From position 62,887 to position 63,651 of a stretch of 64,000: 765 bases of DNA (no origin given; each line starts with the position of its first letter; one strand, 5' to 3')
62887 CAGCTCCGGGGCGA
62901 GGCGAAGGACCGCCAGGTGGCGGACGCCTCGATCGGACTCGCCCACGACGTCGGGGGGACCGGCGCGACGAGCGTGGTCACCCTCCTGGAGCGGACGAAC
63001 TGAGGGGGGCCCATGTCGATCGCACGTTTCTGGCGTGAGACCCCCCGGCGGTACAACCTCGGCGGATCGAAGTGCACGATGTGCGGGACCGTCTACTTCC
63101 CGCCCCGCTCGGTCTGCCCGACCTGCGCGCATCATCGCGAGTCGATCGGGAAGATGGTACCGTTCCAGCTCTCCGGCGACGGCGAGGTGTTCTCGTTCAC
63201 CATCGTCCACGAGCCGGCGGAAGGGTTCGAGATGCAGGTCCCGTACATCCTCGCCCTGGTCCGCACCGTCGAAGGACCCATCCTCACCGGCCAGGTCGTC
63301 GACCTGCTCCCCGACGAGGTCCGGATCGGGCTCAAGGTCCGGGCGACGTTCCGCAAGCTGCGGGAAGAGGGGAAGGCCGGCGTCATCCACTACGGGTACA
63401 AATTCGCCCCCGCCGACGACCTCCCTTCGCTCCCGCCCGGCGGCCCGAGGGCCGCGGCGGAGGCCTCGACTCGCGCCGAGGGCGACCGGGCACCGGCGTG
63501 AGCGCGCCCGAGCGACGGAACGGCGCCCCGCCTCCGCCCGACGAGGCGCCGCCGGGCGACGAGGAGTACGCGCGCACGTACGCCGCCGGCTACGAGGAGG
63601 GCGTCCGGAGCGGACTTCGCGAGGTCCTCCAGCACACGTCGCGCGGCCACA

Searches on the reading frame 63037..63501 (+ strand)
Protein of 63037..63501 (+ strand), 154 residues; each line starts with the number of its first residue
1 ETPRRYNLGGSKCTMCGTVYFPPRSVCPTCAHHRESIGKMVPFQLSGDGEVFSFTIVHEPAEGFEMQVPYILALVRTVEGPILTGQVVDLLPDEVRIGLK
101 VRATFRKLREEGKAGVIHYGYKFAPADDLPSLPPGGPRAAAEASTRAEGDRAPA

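Call 12: search_protein_families(library=pfam, proteins=[window:63037-63501:+])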
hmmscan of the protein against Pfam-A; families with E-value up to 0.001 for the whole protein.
window:63037-63501:+ (154 aa): 2 families
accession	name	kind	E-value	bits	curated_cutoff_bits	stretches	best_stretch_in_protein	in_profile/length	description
PF01796.24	OB_ChsH2_C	-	5.3e-21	74.8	27.1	1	44-106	3-65/65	ChsH2, C-terminal OB-fold domain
PF12172.15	zf-ChsH2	-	3.2e-08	33.7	23.2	1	4-30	5-31/37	ChsH2, rubredoxin-like zinc ribbon domain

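Call 13: search_protein_families(library=ncbifam, proteins=[window:63037-63501:+], max_evalue=1e-10)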
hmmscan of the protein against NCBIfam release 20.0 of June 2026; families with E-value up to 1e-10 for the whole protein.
window:63037-63501:+ (154 aa): 0 families

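Call 62: search_solved_structures(query=window:63037-63501:+, max_evalue=0.01, show_alignments=1)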
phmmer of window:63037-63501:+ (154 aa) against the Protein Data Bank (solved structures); distinct sequences matched with E-value up to 0.01: 7.
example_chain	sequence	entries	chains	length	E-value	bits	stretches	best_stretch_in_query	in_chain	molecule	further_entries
6esq_E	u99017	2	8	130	1.5e-33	119.2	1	4-126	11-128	Pfam DUF35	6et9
5m3k_B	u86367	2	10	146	7.1e-12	48.8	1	5-124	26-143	2,4-diacetylphloroglucinol biosynthesis protein PhlB | 2,4-diacetylphloroglucinol biosynthesis protein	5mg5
6ok1_B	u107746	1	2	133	1.2e-11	48.1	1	7-102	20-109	ChsH2(DUF35)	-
9skh_E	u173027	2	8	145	1.9e-10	44.1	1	5-124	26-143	2,4-diacetylphloroglucinol biosynthesis protein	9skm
9myr_B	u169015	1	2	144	1.3e-08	38.2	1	13-107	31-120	Acyl dehydratase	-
9vbo_H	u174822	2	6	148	2.9e-07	33.8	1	7-124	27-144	2,4-diacetylphloroglucinol biosynthesis protein PhlB family protein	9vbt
3irb_A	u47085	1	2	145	6.1e-07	32.7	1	7-101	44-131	uncharacterized protein from DUF35 family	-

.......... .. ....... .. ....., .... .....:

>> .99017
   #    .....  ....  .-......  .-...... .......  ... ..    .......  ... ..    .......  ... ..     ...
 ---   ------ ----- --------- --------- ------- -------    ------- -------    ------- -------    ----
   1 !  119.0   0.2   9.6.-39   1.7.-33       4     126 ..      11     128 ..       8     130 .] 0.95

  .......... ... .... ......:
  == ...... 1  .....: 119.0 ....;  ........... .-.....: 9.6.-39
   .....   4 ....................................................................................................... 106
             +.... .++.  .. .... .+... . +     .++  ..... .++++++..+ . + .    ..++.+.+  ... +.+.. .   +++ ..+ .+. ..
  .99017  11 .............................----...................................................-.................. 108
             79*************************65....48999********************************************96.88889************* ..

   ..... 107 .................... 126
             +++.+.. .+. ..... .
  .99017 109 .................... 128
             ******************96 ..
